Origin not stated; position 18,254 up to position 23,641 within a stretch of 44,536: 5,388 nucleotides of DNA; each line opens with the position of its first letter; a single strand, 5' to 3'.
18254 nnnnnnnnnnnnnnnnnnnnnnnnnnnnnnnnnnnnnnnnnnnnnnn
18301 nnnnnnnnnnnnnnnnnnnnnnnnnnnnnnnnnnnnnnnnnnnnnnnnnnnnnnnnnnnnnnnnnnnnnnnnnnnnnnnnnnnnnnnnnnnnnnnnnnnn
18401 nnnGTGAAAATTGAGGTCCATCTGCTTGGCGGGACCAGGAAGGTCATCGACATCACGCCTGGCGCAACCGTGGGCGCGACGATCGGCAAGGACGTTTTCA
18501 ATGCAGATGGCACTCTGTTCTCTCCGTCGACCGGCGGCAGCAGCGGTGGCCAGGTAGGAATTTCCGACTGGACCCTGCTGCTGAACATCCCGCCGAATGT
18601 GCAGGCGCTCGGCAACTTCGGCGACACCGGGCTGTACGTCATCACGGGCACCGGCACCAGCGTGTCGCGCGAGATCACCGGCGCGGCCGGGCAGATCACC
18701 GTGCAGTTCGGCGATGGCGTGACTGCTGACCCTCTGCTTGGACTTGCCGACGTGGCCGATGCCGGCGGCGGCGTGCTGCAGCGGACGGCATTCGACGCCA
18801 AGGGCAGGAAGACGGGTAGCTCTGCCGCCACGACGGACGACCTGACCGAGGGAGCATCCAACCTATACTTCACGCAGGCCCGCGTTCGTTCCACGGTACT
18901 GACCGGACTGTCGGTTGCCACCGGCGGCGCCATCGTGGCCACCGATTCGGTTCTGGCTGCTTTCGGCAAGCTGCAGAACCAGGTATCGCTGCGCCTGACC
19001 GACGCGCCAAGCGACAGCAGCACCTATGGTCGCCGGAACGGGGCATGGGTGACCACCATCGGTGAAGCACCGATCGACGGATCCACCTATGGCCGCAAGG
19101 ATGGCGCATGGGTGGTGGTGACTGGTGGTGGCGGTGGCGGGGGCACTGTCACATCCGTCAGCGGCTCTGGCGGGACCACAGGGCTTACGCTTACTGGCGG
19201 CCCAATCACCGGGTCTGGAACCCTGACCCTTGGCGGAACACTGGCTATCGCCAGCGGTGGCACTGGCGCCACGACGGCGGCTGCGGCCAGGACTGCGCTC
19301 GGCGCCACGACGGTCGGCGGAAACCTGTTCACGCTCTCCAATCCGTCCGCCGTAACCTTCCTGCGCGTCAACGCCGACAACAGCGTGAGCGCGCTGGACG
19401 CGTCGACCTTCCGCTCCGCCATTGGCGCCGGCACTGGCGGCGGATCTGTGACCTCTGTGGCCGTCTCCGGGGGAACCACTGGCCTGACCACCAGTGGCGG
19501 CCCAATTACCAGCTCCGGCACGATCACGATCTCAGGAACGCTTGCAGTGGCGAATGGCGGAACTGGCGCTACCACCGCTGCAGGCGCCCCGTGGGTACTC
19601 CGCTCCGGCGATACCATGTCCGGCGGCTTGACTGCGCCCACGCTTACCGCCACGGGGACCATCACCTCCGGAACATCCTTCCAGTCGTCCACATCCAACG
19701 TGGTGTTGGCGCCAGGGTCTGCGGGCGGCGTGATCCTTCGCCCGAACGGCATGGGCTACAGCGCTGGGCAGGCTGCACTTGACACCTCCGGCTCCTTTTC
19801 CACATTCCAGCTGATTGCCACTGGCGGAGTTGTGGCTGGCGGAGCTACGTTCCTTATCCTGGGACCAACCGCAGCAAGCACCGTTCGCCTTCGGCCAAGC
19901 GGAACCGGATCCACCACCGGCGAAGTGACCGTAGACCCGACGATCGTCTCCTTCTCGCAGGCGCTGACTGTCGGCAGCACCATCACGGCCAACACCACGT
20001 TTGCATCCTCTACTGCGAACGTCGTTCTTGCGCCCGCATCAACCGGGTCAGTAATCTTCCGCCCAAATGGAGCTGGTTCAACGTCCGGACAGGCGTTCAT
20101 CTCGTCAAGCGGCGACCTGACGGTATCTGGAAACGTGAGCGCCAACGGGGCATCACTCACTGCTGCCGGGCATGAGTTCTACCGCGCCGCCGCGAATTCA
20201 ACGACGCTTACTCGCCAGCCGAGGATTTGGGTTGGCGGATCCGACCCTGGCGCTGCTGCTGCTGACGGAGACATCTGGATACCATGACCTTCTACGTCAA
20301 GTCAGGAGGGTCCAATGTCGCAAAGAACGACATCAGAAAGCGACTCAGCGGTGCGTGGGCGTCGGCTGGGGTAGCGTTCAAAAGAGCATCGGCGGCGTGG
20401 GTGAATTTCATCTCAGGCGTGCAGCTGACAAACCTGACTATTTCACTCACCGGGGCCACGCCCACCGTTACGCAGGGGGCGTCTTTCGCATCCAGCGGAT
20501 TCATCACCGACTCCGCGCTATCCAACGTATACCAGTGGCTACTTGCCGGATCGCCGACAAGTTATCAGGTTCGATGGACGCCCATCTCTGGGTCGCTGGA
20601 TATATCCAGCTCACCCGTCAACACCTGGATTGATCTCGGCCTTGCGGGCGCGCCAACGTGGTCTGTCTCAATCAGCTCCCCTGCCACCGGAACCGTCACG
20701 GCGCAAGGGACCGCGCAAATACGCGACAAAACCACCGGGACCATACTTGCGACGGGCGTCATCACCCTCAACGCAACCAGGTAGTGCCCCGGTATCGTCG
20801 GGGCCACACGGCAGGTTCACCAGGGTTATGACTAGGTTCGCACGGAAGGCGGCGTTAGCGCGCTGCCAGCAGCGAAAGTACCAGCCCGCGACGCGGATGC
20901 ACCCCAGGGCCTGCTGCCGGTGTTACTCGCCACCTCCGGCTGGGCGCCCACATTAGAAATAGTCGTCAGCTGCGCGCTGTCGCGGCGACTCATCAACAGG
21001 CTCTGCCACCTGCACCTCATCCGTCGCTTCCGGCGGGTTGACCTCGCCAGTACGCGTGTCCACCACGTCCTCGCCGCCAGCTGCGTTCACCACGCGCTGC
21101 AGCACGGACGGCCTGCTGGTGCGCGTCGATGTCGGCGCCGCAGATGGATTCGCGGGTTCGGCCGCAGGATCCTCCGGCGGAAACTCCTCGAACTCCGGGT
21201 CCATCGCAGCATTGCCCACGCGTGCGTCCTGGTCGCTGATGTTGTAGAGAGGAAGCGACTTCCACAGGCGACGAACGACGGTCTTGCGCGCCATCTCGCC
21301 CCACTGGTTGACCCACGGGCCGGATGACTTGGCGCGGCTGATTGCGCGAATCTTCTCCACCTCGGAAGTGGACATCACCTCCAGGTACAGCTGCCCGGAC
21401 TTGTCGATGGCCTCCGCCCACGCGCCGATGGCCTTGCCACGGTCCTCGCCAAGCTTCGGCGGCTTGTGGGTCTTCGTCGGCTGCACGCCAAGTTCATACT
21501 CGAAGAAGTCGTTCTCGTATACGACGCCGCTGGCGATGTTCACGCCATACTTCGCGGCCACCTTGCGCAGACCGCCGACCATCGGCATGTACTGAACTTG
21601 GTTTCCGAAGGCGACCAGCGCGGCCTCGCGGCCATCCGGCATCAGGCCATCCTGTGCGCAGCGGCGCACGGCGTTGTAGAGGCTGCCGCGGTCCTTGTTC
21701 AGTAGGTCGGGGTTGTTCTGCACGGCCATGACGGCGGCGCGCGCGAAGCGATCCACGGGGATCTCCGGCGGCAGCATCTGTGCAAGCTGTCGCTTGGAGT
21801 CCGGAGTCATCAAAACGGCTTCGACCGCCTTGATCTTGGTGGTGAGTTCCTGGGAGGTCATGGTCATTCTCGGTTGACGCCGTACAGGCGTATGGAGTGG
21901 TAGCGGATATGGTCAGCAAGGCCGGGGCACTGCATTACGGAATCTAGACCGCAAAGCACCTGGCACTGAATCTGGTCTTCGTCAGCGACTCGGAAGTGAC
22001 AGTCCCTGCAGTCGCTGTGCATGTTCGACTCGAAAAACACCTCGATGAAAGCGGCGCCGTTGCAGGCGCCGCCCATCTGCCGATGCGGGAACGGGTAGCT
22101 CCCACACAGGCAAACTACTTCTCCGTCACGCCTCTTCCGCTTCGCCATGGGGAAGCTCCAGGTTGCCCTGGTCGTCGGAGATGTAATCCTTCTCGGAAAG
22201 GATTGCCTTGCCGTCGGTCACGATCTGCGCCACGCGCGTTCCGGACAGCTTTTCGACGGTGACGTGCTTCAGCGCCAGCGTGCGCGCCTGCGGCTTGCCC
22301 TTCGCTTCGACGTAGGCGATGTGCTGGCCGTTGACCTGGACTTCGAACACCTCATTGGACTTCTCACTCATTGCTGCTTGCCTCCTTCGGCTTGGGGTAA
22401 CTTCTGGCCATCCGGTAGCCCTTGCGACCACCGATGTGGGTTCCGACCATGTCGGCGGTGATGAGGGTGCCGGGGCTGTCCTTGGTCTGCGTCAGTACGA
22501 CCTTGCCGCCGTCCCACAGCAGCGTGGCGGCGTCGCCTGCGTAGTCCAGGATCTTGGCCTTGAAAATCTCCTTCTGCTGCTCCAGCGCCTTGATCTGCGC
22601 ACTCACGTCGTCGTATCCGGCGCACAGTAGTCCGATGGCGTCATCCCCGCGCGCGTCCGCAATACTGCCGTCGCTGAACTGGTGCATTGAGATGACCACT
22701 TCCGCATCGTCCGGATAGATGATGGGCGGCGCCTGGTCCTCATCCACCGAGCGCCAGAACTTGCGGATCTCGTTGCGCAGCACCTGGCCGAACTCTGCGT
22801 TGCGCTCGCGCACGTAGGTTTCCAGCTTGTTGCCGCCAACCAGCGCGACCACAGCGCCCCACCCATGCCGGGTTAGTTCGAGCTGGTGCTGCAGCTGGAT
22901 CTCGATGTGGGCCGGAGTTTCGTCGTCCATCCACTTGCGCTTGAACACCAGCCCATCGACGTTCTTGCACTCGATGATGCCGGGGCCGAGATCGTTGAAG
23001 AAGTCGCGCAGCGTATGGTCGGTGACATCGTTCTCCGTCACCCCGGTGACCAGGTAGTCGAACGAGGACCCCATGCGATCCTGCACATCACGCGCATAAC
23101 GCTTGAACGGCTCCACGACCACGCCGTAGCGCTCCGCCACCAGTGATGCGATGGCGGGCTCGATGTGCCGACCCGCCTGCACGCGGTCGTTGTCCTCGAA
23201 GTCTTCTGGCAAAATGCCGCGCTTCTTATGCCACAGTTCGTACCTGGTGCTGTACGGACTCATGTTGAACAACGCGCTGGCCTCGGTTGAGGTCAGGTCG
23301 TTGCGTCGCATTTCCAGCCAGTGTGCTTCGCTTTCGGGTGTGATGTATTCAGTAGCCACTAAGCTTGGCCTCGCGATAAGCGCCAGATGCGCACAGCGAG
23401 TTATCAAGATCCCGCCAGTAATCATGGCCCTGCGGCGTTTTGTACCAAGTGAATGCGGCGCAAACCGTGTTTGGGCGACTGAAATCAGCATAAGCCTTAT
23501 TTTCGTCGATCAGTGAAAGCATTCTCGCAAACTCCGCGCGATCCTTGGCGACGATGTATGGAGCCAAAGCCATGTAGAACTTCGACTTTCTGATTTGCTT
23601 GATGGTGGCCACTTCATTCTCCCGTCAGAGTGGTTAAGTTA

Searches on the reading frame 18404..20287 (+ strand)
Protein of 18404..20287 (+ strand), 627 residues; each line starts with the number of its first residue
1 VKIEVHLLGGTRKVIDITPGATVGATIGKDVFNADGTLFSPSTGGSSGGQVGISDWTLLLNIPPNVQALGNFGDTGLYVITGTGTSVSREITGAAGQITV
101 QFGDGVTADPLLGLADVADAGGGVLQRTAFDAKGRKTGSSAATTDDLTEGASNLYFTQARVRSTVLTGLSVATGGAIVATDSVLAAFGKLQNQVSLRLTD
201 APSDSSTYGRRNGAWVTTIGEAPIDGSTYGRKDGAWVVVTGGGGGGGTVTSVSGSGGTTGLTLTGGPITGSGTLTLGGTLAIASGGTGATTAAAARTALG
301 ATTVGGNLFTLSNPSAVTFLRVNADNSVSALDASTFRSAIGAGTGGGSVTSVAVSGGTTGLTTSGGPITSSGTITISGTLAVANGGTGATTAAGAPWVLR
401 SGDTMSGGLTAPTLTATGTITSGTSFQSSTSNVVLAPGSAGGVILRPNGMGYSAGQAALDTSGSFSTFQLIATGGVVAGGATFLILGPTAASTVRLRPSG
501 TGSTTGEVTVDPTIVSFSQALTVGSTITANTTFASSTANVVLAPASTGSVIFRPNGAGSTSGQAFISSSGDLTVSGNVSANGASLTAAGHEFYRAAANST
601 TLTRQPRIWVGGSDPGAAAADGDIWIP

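Call 71: search_protein_families(library=pfam, proteins=[window:18404-20287:+], max_evalue=0.001)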
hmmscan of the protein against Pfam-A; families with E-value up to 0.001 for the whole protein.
window:18404-20287:+ (627 aa): 1 family
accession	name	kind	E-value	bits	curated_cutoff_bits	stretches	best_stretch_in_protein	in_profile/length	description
PF07921.17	Fibritin_C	-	0.00051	20.6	21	0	192-217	64-89/93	Fibritin C-terminal region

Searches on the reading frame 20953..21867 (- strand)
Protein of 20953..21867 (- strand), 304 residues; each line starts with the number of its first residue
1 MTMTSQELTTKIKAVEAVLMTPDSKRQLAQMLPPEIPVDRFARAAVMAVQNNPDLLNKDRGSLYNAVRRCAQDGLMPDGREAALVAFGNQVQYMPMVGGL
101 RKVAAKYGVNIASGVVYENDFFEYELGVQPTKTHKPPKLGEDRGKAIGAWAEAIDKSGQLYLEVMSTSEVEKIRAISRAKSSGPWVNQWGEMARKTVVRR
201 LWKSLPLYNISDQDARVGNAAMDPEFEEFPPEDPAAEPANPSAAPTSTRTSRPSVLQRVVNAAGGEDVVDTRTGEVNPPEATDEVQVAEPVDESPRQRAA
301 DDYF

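Call 71: search_protein_families(library=pfam, proteins=[window:20953-21867:-], max_evalue=0.001)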
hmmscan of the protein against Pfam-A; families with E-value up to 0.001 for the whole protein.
window:20953-21867:- (304 aa): 1 family
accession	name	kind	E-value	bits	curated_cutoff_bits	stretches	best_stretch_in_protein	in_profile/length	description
PF03837.19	RecT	-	5.4e-34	117.9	24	1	40-208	2-177/198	RecT family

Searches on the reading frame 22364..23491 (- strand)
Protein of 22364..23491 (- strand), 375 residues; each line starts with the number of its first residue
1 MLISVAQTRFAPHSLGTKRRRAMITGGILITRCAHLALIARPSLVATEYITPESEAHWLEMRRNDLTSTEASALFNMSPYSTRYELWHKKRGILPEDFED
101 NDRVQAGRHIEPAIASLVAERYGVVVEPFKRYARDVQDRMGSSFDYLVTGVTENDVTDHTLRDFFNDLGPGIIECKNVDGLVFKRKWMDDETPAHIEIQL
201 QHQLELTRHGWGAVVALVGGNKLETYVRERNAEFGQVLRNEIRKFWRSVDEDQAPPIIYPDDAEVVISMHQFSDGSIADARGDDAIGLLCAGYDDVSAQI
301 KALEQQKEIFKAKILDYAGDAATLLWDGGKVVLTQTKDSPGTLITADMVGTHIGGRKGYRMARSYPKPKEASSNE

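Call 71: search_protein_families(library=pfam, proteins=[window:22364-23491:-], max_evalue=0.001)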
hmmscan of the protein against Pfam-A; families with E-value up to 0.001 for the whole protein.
window:22364-23491:- (375 aa): 1 family
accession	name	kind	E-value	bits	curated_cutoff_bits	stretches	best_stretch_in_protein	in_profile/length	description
PF09588.16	YqaJ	-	8.2e-18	65.6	22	1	57-207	1-147/150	YqaJ-like viral recombinase domain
